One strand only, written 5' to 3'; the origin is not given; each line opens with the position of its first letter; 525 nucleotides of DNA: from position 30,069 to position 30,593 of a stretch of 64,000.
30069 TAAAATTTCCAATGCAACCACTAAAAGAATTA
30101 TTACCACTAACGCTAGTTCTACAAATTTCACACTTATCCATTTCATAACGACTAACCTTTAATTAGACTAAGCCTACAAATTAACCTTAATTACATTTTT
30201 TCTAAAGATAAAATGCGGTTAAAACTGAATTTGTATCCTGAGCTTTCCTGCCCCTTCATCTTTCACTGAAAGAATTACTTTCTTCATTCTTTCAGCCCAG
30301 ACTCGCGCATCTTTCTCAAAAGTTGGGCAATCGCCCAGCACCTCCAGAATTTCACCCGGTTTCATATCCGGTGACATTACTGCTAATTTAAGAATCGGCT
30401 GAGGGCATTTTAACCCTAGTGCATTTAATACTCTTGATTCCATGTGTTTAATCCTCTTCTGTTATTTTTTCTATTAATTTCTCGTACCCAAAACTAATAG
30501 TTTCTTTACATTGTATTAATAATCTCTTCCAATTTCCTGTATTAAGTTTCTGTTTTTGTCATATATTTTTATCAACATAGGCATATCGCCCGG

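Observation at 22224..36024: Hdr/Mvh hydrogenase module embedded inside a Wsp-like chemosensory to c-di-GMP gene string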

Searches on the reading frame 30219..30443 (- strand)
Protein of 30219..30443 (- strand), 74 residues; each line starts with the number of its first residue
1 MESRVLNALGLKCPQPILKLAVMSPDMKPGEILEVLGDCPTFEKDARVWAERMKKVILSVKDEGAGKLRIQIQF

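Call 4: search_protein_families(library=pfam, proteins=[window:30219-30443:-], max_evalue=0.001)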
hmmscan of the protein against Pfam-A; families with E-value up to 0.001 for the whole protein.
window:30219-30443:- (74 aa): 1 family
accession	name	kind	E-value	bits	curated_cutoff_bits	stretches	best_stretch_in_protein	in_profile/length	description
PF01206.22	TusA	-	2.5e-15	56.5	28.6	1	5-72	2-68/70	Sulfurtransferase TusA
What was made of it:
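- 30219..30443 (-): tusA-like gene (74 aa) with two invariant cysteines: C13 (KCPQP, codon 30405-30407) and C39 (GDCPT, codon 30327-30329). Pfam TusA 2.5e-15 (call 4).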

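Call 19: find_homologous_proteins(query=window:30219-30443:-, max_evalue=1e-10)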
Query window:30219-30443:- (74 aa): 470 proteins with E <= 1e-10 among 470 candidates; the best 120 are listed.
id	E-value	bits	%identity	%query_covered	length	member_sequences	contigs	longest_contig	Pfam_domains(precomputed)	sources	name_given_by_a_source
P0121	2.8e-41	155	100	100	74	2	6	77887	PF01206.23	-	-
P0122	1.0e-34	135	84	100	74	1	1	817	PF01206.23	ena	-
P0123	2.4e-33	130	80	100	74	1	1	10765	PF01206.23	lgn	-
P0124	4.3e-33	130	78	100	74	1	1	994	PF01206.23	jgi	jgi:tRNA 2-thiouridine synthesizing protein A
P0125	1.2e-32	128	80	100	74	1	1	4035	PF01206.23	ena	-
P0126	1.4e-32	128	77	100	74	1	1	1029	PF01206.23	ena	-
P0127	3.1e-32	127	80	100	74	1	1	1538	PF01206.23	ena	-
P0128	3.2e-32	127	80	100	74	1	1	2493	PF01206.23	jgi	jgi:tRNA 2-thiouridine synthesizing protein A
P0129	3.8e-32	127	80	100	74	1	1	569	PF01206.23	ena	-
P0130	7.9e-32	126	76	100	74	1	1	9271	PF01206.23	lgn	-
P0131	4.2e-31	123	80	100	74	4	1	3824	PF01206.23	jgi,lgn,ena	-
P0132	5.9e-31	123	74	100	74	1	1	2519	PF01206.23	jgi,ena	-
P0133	1.2e-30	122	76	96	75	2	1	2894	PF01206.23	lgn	-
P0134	1.3e-30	122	75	97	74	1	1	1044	PF01206.23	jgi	jgi:tRNA 2-thiouridine synthesizing protein A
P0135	1.6e-30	121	73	100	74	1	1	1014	PF01206.23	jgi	jgi:tRNA 2-thiouridine synthesizing protein A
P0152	1.2e-29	119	73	100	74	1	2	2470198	PF01206.23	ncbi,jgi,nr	ncbi:MAG: sulfurtransferase TusA family protein [Desulfobacterales bacterium]|jgi:tRNA 2-thiouridine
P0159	2.0e-29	118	69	100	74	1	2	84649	PF01206.23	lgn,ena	-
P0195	1.3e-28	115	69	100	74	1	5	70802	PF01206.23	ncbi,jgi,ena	jgi:tRNA 2-thiouridine synthesizing protein A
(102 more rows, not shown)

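Call 21: find_encoding_contigs(protein=P0152, flank=10000, max_places=2)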
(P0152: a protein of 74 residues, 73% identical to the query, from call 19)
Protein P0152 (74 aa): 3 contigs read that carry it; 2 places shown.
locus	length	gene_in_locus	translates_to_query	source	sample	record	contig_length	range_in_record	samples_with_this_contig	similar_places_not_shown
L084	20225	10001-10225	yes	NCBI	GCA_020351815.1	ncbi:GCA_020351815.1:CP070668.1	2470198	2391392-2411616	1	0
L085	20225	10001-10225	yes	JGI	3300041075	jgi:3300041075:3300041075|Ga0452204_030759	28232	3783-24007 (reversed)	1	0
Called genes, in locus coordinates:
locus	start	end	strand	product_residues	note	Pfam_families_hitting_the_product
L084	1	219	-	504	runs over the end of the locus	PF08448:PAS_4 (weak), PF13188:PAS_8 (weak), PF13426:PAS_9, PF07730:HisKA_3, PF13581:HATPase_c_2 (faint), PF02518:HATPase_c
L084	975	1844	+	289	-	PF04055:Radical_SAM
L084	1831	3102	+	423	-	PF02310:B12-binding, PF04055:Radical_SAM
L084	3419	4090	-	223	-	PF02492:cobW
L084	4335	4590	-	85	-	-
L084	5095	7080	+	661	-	PF00890:FAD_binding_2, PF01266:DAO (weak), PF07992:Pyr_redox_2, PF12831:FAD_oxidored, PF13450:NAD_binding_8, PF13484:Fer4_16 (weak), PF12838:Fer4_7, PF13187:Fer4_9 (weak), +6 more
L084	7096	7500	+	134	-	PF02662:FlpD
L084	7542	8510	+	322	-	PF01058:Oxidored_q6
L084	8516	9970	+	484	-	PF27537:HoxH, PF00374:NiFeSe_Hases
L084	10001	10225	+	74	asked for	PF01206:TusA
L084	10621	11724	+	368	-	PF00512:HisKA (faint), PF00989:PAS, PF08448:PAS_4, PF13188:PAS_8, PF13426:PAS_9, PF08447:PAS_3 (weak)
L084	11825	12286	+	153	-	PF13180:PDZ_2 (weak), PF17820:PDZ_6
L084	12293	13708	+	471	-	PF00497:SBP_bac_3, PF01464:SLT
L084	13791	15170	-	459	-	PF10396:TrmE_N, PF12631:MnmE_helical, PF03193:RsgA_GTPase (faint), PF00071:Ras (faint), PF00350:Dynamin_N (faint), PF01926:MMR_HSR1, PF02421:FeoB_N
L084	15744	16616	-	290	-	PF14804:Jag_N, PF07650:KH_2, PF13083:KH_KhpA-B, PF01424:R3H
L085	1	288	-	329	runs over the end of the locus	PF00108:Thiolase_N (weak), PF08545:ACP_syn_III, PF08541:ACP_syn_III_C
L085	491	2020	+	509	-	PF00209:SNF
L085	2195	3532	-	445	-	PF17767:NAPRTase_N, PF04095:NAPRTase (weak), PF17956:NAPRTase_C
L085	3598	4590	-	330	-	-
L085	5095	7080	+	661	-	PF01946:Thi4 (weak), PF00890:FAD_binding_2, PF01266:DAO (weak), PF07992:Pyr_redox_2, PF12831:FAD_oxidored, PF13450:NAD_binding_8, PF12838:Fer4_7, PF13187:Fer4_9 (weak), +6 more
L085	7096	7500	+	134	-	PF02662:FlpD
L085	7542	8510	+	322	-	PF01058:Oxidored_q6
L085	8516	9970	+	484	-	PF27537:HoxH, PF00374:NiFeSe_Hases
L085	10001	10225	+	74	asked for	PF01206:TusA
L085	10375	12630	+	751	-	PF00512:HisKA (faint), PF00989:PAS, PF13188:PAS_8, PF08447:PAS_3 (weak), PF08448:PAS_4 (weak), PF13426:PAS_9, PF02518:HATPase_c, PF00072:Response_reg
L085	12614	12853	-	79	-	-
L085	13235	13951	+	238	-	PF00989:PAS (weak), PF13188:PAS_8 (weak), PF08448:PAS_4 (faint), PF13426:PAS_9 (weak)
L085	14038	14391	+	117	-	PF00753:Lactamase_B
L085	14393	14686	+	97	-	-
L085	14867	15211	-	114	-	PF04430:DUF498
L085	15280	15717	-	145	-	PF19571:ACT_8, PF01842:ACT (weak)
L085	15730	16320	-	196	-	PF01558:POR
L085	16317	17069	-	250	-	PF02775:TPP_enzyme_C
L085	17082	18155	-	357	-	PF01855:POR_N, PF17147:PFOR_II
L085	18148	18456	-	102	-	PF14697:Fer4_21 (faint), PF25160:LdpA_Fe-S-bd (weak), PF12797:Fer4_2 (faint), PF12837:Fer4_6 (weak), PF13237:Fer4_10, PF00037:Fer4 (weak), PF12838:Fer4_7, PF13187:Fer4_9 (weak), +3 more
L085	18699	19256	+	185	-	PF12804:NTP_transf_3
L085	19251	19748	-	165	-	PF03205:MobB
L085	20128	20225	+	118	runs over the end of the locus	PF02391:MoaE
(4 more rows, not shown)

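Call 22: find_encoding_contigs(protein=P0159, flank=10000, max_places=2)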
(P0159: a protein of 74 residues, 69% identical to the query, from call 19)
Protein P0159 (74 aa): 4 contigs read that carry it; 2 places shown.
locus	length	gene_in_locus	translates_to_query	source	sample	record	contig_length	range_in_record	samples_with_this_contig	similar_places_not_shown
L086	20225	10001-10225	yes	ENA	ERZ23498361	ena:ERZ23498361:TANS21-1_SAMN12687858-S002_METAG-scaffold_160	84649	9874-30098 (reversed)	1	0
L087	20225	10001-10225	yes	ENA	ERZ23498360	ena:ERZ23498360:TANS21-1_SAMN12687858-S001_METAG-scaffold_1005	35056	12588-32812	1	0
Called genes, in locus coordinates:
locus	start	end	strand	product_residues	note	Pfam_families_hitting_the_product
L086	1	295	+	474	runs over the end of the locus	PF02614:UxaC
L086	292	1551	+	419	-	PF16257:UxaE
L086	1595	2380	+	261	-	PF00106:adh_short, PF08659:KR, PF13561:adh_short_C2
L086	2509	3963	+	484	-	PF03446:NAD_binding_2, PF00393:6PGD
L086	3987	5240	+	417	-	PF09861:Lar_N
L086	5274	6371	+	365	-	PF00294:PfkB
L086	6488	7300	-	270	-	-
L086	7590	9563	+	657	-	PF00890:FAD_binding_2 (weak), PF07992:Pyr_redox_2 (weak), PF12831:FAD_oxidored (weak), PF13450:NAD_binding_8 (weak), PF00037:Fer4 (weak), PF00037:Fer4 (weak), PF12838:Fer4_7 (weak), PF14697:Fer4_21, +7 more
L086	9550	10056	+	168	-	PF02662:FlpD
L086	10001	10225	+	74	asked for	PF01206:TusA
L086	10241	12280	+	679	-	PF00989:PAS, PF13188:PAS_8 (weak), PF13426:PAS_9, PF00512:HisKA, PF02518:HATPase_c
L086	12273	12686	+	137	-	PF00072:Response_reg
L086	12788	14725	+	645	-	PF00072:Response_reg, PF00989:PAS, PF08448:PAS_4, PF13188:PAS_8 (faint), PF13426:PAS_9, PF00512:HisKA, PF02518:HATPase_c, PF00072:Response_reg, +1 more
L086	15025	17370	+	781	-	PF16561:AMPK1_CBM, PF22058:X25_BaPul_like (weak), PF00128:Alpha-amylase, PF16657:Malt_amylase_C (faint)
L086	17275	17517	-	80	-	-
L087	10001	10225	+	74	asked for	PF01206:TusA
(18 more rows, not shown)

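Call 23: find_encoding_contigs(protein=P0195, flank=10000, max_places=2)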
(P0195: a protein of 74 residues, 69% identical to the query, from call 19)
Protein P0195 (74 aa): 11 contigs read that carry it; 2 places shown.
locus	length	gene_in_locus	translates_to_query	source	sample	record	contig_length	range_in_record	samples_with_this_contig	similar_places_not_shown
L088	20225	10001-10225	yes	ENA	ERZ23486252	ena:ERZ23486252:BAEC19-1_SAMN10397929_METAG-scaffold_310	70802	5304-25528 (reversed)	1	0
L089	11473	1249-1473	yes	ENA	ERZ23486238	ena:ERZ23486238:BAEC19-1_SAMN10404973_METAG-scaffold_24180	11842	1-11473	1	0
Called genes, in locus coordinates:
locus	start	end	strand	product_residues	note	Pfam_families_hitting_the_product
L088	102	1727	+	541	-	PF00571:CBS, PF00990:GGDEF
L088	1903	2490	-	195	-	PF01558:POR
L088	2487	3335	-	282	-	PF02775:TPP_enzyme_C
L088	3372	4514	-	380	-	PF01855:POR_N, PF02780:Transketolase_C (weak), PF17147:PFOR_II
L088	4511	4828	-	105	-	PF13183:Fer4_8 (faint), PF13484:Fer4_16 (faint), PF13534:Fer4_17 (faint), PF12838:Fer4_7 (faint), PF14697:Fer4_21 (faint), PF12797:Fer4_2 (faint), PF13237:Fer4_10 (weak), PF13187:Fer4_9 (weak), +2 more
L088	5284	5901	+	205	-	PF13036:LpoB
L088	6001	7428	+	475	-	-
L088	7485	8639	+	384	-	PF16548:FlgT_N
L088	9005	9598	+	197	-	-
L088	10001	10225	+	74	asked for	PF01206:TusA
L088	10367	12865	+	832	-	PF08448:PAS_4, PF13188:PAS_8 (faint), PF08448:PAS_4, PF13426:PAS_9, PF00512:HisKA (weak), PF02518:HATPase_c, PF00072:Response_reg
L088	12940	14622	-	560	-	PF02310:B12-binding, PF00515:TPR_1 (faint), PF04055:Radical_SAM, PF13174:TPR_6 (faint), PF13181:TPR_8 (faint), PF13428:TPR_14 (faint), PF07719:TPR_2 (faint), PF13424:TPR_12 (faint)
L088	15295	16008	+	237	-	PF21842:DUF6901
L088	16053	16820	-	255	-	PF23023:Anti-Pycsar_Apyc1, PF00753:Lactamase_B, PF12706:Lactamase_B_2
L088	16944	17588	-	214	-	PF12654:DUF3786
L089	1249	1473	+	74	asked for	PF01206:TusA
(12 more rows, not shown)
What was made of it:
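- On Sensory [NiFe] hydrogenase (group 2b type): Histidine kinases hold that position in relatives (calls 21-23).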

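Call 29: find_related_loci(query=A2, collection=metagenome_contigs, flank=10000)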
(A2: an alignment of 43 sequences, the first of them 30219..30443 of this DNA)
Query A2 (74 aa) in metagenome_contigs; peptide patterns used: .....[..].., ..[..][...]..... (x = any residue, [..] = any of these).
600 stretches matched a pattern (row limit reached: there are more); 517 encode a relative of the query (tblastn E <= 1e-3); the best 80 are kept; 80 distinct loci.
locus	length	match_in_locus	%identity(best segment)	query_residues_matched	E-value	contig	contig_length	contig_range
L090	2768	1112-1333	80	1-74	3e-36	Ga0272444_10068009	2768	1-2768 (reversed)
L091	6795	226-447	70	1-74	8e-35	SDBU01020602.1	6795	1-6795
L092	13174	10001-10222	74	1-74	3e-34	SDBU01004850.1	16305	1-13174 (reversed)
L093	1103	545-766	70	1-74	3e-35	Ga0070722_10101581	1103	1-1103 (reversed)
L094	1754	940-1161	69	1-74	3e-34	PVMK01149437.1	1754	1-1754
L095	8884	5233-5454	70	1-74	9e-34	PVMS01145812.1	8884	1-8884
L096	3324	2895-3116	72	1-74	1e-33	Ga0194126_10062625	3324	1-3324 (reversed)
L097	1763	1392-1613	69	1-74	9e-34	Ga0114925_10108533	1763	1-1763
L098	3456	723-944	69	1-74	4e-33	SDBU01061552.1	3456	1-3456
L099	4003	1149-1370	68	1-74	2e-33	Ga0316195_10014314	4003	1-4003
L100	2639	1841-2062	70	1-74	3e-33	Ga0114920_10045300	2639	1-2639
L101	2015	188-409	70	1-74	2e-33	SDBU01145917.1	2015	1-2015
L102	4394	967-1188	69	1-74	4e-33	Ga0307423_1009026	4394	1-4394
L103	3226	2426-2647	72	1-74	4e-33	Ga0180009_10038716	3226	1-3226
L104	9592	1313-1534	69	1-74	6e-33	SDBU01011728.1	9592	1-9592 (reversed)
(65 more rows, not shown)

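Call 49: search_solved_structures(query=A2, max_evalue=0.01, show_alignments=2)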
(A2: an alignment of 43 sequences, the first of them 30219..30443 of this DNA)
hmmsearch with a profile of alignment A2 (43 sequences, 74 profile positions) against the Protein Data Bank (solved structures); distinct sequences matched with E-value up to 0.01: 4.
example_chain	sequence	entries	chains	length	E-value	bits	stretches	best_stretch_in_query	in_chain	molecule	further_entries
1dcj_A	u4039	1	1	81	2.2e-09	40.1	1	4-60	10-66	YHHP PROTEIN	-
3lvj_C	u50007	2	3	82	2.3e-09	40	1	4-60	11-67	Sulfurtransferase tusA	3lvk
1je3_A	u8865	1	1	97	9.3e-07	31.7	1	6-65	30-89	HYPOTHETICAL 8.6 KDA PROTEIN IN AMYA-FLIE INTERGENIC REGION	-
1jdq_A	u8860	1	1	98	4.2e-06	29.6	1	3-73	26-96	HYPOTHETICAL PROTEIN TM0983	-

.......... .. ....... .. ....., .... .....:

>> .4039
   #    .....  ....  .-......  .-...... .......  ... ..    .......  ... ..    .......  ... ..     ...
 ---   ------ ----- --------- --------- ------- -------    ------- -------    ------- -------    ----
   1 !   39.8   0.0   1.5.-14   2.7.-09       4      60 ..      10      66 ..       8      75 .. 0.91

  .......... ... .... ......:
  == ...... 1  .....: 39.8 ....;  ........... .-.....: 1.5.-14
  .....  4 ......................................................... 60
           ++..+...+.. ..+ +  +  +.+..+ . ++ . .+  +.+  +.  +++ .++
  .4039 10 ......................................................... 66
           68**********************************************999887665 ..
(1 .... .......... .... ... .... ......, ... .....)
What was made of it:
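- On TusA/SirA family: Note that GDCP replaces the DDP motif of E. coli TusA (call 49).
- The second invariant Cys, which replaces an aspartate of the E. coli TusA DDP motif (the GDCP versus DDP alignment in call 49), points to a dithiol/disulfide couple as readily as to a persulfide.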

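Call 63: search_protein_families(library=pfam, proteins=[L085:10375-11019:+], max_evalue=5)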
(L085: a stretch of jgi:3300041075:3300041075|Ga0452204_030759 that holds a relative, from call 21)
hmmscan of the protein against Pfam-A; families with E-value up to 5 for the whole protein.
L085:10375-11019:+ (215 aa): 2 families
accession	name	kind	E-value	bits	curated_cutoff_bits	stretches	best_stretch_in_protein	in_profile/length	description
PF02520.22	ANIS5_cation-bd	-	0.074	13.6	29.3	1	72-114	32-74/109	SXP/RAL-2 family protein Ani s 5-like, metal-binding domain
PF00672.30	HAMP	-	0.11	13.3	25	1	163-185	15-37/53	HAMP domain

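Call 68: find_encoding_contigs(protein=P0123, flank=10000, max_places=1)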
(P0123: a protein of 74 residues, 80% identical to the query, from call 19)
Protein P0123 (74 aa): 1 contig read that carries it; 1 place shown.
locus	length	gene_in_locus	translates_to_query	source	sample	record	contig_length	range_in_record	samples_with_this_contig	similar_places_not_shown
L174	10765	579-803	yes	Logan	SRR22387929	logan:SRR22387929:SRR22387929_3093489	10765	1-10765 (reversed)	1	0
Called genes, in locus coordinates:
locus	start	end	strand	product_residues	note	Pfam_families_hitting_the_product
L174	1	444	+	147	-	?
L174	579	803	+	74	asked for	PF01206:TusA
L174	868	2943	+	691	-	PF00672:HAMP, PF00015:MCPsignal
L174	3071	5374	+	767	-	PF01627:Hpt, PF02518:HATPase_c, PF01584:CheW, PF00072:Response_reg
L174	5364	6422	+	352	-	PF00072:Response_reg, PF01339:CheB_methylest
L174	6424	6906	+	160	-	PF01584:CheW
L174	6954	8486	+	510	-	PF03705:CheR_N, PF01739:CheR, PF07719:TPR_2 (faint), PF13181:TPR_8 (faint), PF26725:TPR_INTS8_3 (faint), PF12895:ANAPC3, PF14559:TPR_19 (weak), PF00515:TPR_1 (weak), +9 more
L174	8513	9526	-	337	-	PF01063:Aminotran_4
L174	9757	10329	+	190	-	PF00691:OmpA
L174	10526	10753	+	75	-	-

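Call 69: find_encoding_contigs(protein=P0130, flank=10000, max_places=1)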
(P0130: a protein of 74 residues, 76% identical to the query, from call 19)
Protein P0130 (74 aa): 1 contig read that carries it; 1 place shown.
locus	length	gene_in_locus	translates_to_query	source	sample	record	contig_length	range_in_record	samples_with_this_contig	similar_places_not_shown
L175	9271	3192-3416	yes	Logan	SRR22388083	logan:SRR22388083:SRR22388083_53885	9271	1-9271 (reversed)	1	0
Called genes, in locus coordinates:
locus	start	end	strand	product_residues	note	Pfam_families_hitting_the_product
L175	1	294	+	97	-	?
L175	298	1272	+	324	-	PF01058:Oxidored_q6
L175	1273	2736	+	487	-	PF27537:HoxH, PF00374:NiFeSe_Hases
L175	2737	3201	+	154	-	PF01750:HycI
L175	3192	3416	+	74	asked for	PF01206:TusA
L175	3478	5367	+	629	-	PF13682:CZB, PF00672:HAMP (faint), PF00015:MCPsignal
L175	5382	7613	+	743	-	PF01627:Hpt, PF02895:H-kinase_dim, PF02518:HATPase_c, PF01584:CheW, PF00072:Response_reg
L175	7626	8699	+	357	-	PF00072:Response_reg, PF01339:CheB_methylest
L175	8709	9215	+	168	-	PF01584:CheW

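Call 100: predict_structure(alignment_id=A2)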
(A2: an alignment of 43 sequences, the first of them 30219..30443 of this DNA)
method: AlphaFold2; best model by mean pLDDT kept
length: 74 residues; sequences in the alignment: 43
mean_pLDDT: 89.7   pTM: 0.74
mean pLDDT of the five models: 89.7, 89.4, 84.3, 79.6, 75.8
residues with pLDDT >= 90: 44; 70-90: 29; 50-70: 1; < 50: 0
segments of 3 or more residues with pLDDT < 50: none
pLDDT, mean of each block of 10 residues (from residue 1): 84 87 89 91 92 93 89 93
secondary structure, 60 per line:
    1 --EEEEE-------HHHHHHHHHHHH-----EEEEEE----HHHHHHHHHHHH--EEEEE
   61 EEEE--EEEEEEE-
elements in order: E3-7 H15-26 E32-37 H42-53 E56-64 E67-73
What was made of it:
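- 30219..30443 (-): The AF2 model has pLDDT 89.7 (call 100).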

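Call 102: fold_search(model_id=the predicted structure, library=pdb)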
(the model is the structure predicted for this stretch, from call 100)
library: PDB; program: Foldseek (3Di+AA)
matches with E <= 10: 1289; with E <= 0.001: 7
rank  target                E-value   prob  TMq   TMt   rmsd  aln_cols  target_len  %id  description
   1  3lvk_B                2.7e-06  1.00  0.87  0.85   1.5        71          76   28  Crystal Structure of E.coli IscS-TusA complex (form 2) (released 2010-04-21)
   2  3lvj_C                2.9e-06  1.00  0.87  0.84   1.3        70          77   28  Crystal Structure of E.coli IscS-TusA complex (form 1) (released 2010-04-21)
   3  1dcj_MODEL_1_A        3.8e-05  1.00  0.82  0.76   1.6        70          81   28  SOLUTION STRUCTURE OF YHHP, A NOVEL ESCHERICHIA COLI PROTEIN IMPLICATED IN THE CELL DIVISION (released 2001-07-18)
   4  8j4c_A                2.7e-04  1.00  0.87  0.17   1.0        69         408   20  YeeE(TsuA)-YeeD(TsuB) complex for thiosulfate uptake (released 2024-03-27)
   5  8k1r_A                4.1e-04  1.00  0.84  0.16   1.4        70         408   20  YeeE(TsuA)-YeeD(TsuB) complex for thiosulfate uptake (released 2024-03-27)
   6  8k1r_B                7.5e-04  1.00  0.84  0.17   1.4        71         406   20  YeeE(TsuA)-YeeD(TsuB) complex for thiosulfate uptake (released 2024-03-27)
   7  3hz7                  7.5e-04  1.00  0.81  0.81   1.8        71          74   21  Crystal Structure of the SirA-like protein (DSY4693) from Desulfitobacterium hafniense, Northeast Structural Genomics Co (released 2009-07-07)
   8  1jdq_MODEL_1_A        1.1e-03  1.00  0.58  0.46   4.5        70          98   28  Solution Structure of TM006 Protein from Thermotoga maritima (released 2002-02-27)
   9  1je3_MODEL_1_A        4.7e-03  1.00  0.58  0.48   3.6        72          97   29  Solution Structure of EC005 from Escherichia coli (released 2002-03-06)
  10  1pav_MODEL_1_A        3.1e-02  0.99  0.69  0.66   2.5        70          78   28  SOLUTION NMR STRUCTURE OF HYPOTHETICAL PROTEIN TA1414 OF THERMOPLASMA ACIDOPHILUM (released 2003-05-27)
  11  3ku1_A                3.1e-02  0.99  0.67  0.27   2.9        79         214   15  Crystal structure of Streptococcus pneumoniae Sp1610, a putative tRNA (m1A22) methyltransferase, in complex with S-ade (released 2009-12-22)
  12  6fn6_A                3.1e-02  0.99  0.63  0.06   3.5        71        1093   14  Modifying region (DH-ER-KR) of an insect fatty acid synthase (FAS) (released 2019-03-13)
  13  6vrj_MODEL_1_A        3.3e-02  0.92  0.53  0.43   5.1        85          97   13  Solution structure of Pseudomonas aeruginosa IF3 C-terminal domain (released 2021-02-10)
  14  2lxr_MODEL_1_A        3.6e-02  1.00  0.76  0.74   2.1        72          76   14  Solution structure of HP1264 from Helicobacter pylori (released 2012-10-03)
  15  5hfj_G                3.8e-02  0.99  0.67  0.28   5.2        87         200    8  crystal structure of M1.HpyAVI-SAM complex (released 2016-11-16)
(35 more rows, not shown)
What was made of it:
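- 30219..30443 (-): Foldseek gives TM 0.87 to E. coli TusA 3lvk_B (call 102).
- On TusA/SirA family: TM 0.87 to 3lvk_B (call 102).
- Closest known: TusA/DsrC-type protein-thiol sulfur relays, including TusA with sHdr systems. Same: TusA fold and the CPxP cysteine (calls 4, 49, 102).
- The nearest structures are TusA in the IscS-TusA complex and YeeD in the thiosulfate uptake complex (calls 49, 102).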
